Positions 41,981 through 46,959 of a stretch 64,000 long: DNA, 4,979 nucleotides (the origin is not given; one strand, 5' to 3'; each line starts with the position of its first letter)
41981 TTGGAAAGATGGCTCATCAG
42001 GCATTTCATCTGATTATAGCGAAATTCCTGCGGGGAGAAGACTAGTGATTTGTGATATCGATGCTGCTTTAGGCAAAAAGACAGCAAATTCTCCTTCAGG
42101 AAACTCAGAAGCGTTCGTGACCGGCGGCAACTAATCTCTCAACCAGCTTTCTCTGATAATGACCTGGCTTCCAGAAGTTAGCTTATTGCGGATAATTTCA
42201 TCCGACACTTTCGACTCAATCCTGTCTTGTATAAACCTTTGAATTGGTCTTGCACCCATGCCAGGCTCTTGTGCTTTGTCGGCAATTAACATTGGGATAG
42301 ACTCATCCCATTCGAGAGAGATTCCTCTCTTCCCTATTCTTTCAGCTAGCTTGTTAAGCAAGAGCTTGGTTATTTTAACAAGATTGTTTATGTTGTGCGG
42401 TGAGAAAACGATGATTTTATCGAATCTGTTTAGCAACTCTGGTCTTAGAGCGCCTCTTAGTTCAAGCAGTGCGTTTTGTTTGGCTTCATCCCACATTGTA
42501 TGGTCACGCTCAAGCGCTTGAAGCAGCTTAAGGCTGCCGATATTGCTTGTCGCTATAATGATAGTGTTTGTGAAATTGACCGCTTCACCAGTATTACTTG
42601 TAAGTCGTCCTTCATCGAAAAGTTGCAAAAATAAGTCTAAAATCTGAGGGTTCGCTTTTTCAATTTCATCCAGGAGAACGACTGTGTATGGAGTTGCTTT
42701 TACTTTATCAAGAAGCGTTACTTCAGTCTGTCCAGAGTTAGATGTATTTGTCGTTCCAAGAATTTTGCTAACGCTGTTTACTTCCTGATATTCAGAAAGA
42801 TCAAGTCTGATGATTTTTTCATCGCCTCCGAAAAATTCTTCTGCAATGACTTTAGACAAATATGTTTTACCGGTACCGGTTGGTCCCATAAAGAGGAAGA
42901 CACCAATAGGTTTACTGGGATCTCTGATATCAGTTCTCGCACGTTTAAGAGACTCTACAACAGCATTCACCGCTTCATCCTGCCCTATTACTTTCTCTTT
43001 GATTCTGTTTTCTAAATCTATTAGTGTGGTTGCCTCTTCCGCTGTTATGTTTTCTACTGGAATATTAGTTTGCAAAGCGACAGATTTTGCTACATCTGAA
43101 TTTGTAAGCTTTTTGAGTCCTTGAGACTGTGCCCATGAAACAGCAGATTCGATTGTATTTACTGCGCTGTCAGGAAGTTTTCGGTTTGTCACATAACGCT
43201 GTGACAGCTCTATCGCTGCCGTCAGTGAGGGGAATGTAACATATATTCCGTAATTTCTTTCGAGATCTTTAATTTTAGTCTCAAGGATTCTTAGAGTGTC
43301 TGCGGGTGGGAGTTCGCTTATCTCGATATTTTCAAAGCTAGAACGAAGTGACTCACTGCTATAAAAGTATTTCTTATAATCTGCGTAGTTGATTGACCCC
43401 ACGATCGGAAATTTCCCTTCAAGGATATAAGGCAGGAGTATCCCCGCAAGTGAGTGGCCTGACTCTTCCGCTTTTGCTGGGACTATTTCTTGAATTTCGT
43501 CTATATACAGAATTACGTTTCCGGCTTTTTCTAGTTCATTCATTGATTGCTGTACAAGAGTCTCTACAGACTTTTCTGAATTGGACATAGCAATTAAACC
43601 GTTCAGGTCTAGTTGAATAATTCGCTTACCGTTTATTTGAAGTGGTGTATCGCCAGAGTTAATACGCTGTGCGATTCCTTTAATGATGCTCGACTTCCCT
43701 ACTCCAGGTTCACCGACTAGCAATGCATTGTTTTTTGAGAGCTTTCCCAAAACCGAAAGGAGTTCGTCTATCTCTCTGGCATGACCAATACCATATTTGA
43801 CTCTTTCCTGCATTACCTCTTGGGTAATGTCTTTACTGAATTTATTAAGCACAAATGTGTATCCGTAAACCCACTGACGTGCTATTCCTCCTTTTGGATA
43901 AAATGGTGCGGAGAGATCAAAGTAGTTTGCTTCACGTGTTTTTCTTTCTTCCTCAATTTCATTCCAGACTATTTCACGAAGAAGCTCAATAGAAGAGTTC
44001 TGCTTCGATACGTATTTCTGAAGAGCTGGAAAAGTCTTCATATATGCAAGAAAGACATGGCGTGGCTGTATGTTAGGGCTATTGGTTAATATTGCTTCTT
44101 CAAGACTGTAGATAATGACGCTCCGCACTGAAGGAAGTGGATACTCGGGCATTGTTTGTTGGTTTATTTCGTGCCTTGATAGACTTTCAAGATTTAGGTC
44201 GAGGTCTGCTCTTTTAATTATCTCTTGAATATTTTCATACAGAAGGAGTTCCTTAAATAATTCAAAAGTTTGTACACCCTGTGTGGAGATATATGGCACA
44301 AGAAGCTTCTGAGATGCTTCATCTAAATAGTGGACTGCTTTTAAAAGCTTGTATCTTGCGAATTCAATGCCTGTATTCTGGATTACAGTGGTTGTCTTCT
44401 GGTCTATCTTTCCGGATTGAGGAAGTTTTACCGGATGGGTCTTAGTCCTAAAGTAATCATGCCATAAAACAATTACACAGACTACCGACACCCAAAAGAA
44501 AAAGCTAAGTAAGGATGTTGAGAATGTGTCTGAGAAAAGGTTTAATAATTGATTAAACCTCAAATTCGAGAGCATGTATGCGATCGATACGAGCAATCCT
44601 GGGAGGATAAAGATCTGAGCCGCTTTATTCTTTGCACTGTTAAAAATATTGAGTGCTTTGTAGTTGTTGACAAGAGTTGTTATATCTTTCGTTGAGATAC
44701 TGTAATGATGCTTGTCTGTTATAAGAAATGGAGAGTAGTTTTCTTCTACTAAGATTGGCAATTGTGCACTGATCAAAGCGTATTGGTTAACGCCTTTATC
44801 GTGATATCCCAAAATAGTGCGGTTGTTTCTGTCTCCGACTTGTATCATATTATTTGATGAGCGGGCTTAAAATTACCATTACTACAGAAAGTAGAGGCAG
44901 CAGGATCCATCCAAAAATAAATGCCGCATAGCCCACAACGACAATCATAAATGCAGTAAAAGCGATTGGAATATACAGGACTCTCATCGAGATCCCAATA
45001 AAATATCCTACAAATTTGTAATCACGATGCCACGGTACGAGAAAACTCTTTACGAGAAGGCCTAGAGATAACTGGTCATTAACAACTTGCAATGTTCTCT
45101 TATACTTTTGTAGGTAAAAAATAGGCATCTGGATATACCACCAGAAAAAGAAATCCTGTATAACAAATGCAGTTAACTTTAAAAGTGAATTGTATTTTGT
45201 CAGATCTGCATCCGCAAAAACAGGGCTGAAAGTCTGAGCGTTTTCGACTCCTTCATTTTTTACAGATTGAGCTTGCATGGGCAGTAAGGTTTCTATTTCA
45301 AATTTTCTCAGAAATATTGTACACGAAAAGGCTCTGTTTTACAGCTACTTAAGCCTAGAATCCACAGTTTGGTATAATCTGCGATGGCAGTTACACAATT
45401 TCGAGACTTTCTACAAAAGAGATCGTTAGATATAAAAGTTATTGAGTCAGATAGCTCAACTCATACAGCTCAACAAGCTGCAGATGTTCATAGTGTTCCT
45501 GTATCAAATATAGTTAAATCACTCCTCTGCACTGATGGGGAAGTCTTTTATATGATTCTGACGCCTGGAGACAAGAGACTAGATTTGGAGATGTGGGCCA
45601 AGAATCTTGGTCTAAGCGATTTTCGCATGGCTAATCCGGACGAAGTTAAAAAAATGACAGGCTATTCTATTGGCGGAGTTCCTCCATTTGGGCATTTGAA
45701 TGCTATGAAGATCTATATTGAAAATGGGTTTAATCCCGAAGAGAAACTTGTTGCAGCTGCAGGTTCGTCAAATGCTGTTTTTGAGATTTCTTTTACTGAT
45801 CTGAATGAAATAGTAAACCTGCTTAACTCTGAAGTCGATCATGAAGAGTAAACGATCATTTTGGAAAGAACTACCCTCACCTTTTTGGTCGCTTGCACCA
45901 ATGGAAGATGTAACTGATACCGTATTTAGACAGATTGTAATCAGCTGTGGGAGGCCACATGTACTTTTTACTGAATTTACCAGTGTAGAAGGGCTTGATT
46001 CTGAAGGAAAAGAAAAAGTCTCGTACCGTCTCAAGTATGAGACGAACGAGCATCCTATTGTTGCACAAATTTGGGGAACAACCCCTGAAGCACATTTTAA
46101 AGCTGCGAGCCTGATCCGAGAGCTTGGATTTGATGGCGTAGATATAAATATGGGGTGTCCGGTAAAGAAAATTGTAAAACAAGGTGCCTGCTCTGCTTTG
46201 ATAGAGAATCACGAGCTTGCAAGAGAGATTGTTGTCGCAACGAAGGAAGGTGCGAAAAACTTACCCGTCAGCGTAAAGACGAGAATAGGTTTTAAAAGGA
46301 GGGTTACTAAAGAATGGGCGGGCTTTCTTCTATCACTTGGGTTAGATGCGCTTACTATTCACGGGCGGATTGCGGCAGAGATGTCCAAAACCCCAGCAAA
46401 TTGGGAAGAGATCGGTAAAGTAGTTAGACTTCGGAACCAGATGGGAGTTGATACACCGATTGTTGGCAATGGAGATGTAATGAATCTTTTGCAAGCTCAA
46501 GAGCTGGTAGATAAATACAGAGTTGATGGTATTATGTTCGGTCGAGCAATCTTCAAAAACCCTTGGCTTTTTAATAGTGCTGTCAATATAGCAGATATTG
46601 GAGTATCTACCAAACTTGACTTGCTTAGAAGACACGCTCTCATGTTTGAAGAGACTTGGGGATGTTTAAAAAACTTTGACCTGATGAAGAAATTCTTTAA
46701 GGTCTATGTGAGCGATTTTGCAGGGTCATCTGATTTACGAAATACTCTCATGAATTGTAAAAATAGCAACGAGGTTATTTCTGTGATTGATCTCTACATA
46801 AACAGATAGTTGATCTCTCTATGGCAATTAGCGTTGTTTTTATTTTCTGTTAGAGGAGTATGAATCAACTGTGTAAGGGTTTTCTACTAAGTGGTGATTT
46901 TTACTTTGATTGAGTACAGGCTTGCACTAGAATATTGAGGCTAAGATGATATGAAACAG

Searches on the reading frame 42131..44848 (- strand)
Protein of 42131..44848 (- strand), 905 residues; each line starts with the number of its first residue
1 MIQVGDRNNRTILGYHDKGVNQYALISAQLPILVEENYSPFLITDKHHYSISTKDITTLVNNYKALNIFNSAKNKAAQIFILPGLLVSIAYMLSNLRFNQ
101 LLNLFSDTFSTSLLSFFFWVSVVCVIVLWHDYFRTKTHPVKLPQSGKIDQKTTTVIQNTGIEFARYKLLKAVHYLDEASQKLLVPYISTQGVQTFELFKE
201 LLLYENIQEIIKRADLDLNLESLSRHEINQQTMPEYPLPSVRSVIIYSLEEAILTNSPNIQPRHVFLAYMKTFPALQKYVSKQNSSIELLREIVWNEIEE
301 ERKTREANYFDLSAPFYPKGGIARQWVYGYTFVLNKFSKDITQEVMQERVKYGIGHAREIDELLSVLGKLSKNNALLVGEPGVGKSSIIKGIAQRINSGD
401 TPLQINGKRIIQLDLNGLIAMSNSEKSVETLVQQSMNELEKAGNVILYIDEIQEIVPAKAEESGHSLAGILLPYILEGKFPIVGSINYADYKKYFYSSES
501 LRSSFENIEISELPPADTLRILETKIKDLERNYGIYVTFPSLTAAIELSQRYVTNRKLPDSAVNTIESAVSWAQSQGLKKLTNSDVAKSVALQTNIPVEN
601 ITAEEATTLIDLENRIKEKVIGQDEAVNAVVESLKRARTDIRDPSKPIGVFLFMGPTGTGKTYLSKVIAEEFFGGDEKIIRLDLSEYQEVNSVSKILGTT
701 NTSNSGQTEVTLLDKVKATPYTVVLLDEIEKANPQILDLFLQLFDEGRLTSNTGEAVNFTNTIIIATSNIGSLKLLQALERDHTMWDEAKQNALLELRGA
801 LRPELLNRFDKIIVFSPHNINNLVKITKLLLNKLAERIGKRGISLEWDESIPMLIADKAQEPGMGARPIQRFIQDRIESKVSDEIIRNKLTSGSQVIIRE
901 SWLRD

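Call 59: search_protein_families(library=pfam, proteins=[window:42131-44848:-], max_evalue=0.0001)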
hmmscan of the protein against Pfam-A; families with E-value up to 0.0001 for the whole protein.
window:42131-44848:- (905 aa): 20 families
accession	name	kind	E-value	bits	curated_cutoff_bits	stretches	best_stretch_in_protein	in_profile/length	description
PF07724.20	AAA_2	-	7e-47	160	27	1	646-812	1-166/166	AAA domain (Cdc48 subfamily)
PF00004.35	AAA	-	1.7e-20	74.2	21.2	2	376-471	2-88/131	ATPase family associated with various cellular activities (AAA)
PF10431.15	ClpB_D2-small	-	1.6e-18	67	21.9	1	822-898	5-81/81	C-terminal, D2-small domain, of ClpB protein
PF07728.20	AAA_5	-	2.8e-16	60.2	22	1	651-772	2-125/139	AAA domain (dynein-related subfamily)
PF17871.7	AAA_lid_9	-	2.4e-11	43.9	22.8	1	516-605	3-92/104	AAA lid domain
PF13401.12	AAA_22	-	7.2e-11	43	27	0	372-459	5-99/130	AAA domain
PF00158.32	Sigma54_activat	-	7.5e-11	42.4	20.2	1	624-769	5-142/168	Sigma-54 interaction domain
PF13191.12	AAA_16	-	5.6e-10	40.4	32.6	0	356-399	5-51/167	AAA ATPase domain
PF13173.12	AAA_14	-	3.1e-09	37.3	27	0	651-732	5-74/129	AAA domain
PF20030.5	bpMoxR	-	2.5e-07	30.4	27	0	357-398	17-57/205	MoxR domain in the MoxR-vWA-beta-propeller ternary systems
PF06309.17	Torsin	-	4e-07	30.6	27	1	608-673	15-78/127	Torsin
PF05673.19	DUF815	-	5.6e-07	29.4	23.8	0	367-420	48-94/249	Protein of unknown function (DUF815)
PF12775.13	AAA_7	-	1.5e-06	28.3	25.8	0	371-398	32-59/181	P-loop containing dynein motor region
PF06414.18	Zeta_toxin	-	7.8e-06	25.9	22.3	0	642-708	11-76/199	Zeta toxin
PF00910.28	RNA_helicase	-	8.5e-06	26.7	21.5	0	652-769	2-104/105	RNA helicase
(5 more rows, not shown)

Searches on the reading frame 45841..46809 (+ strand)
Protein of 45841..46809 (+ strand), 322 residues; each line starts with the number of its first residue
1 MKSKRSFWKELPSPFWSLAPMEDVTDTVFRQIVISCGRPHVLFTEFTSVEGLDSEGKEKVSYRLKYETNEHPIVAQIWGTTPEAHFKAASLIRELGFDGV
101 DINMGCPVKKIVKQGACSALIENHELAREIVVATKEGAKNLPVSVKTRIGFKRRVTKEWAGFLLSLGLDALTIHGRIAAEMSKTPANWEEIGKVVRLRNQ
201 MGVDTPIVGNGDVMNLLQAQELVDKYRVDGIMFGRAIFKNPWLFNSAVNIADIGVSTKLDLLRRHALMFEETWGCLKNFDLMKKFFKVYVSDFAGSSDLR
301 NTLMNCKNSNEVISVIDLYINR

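Call 59: search_protein_families(library=pfam, proteins=[window:45841-46809:+], max_evalue=0.0001)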
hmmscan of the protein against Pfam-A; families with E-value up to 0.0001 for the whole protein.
window:45841-46809:+ (322 aa): 1 family
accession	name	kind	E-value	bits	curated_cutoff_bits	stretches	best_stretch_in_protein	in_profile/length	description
PF01207.24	Dus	-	7.2e-55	186.7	20.4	1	18-312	2-298/311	Dihydrouridine synthase (Dus)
